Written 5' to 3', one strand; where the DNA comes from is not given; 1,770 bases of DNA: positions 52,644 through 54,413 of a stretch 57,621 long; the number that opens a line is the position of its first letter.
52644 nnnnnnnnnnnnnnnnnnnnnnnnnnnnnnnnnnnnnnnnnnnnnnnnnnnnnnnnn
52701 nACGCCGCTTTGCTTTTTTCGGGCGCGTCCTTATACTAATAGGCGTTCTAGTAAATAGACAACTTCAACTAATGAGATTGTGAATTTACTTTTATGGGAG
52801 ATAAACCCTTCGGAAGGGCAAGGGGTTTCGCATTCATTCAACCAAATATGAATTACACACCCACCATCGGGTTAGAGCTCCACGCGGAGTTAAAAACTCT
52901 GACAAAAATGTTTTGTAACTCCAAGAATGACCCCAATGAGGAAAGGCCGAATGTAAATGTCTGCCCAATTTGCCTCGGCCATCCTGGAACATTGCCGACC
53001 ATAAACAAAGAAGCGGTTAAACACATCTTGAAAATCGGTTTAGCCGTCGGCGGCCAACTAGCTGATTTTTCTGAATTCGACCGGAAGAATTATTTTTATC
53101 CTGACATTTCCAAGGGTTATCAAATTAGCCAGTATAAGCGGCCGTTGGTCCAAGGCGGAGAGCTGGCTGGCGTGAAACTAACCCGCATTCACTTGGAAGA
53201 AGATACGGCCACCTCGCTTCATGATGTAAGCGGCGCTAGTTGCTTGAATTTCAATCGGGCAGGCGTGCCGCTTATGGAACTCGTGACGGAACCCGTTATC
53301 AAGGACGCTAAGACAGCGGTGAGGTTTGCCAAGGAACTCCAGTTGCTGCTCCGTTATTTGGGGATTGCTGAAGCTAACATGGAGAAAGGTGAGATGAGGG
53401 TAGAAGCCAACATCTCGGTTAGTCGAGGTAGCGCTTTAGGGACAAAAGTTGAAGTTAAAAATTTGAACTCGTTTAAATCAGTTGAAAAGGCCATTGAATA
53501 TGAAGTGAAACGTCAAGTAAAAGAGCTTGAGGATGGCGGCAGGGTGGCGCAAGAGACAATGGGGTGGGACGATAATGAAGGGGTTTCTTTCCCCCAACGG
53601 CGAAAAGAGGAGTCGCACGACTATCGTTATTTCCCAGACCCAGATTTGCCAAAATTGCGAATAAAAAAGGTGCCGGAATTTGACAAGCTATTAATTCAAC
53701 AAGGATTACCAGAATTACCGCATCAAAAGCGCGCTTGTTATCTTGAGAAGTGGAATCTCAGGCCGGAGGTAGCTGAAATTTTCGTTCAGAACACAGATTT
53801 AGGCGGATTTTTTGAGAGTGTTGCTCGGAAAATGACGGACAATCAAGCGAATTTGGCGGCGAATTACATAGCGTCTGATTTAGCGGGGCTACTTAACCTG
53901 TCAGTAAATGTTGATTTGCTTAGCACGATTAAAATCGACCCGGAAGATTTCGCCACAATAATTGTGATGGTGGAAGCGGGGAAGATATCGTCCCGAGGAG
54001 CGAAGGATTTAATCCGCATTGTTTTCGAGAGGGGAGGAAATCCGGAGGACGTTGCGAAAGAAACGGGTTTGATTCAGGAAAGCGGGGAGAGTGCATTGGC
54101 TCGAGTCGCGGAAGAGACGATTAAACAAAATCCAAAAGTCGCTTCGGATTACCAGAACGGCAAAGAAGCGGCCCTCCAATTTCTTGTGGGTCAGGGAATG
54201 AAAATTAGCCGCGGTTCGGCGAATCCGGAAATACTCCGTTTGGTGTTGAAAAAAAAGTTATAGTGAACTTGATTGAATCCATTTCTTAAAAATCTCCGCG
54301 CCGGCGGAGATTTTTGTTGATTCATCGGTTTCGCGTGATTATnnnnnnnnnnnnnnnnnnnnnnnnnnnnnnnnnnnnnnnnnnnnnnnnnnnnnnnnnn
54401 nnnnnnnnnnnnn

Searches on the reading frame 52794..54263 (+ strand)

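Call 22: search_protein_families(library=pfam, proteins=[window:52794-54263:+], max_evalue=0.00001)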
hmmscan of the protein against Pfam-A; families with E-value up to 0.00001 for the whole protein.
window:52794-54263:+ (489 aa): 2 families
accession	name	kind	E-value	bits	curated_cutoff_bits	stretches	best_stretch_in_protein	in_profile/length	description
PF02934.20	GatB_N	-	1e-101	340.2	23.4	1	24-292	2-273/277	GatB/GatE catalytic domain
PF02637.23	GatB_Yqey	-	8.2e-35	120.3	27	1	339-489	2-148/148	GatB domain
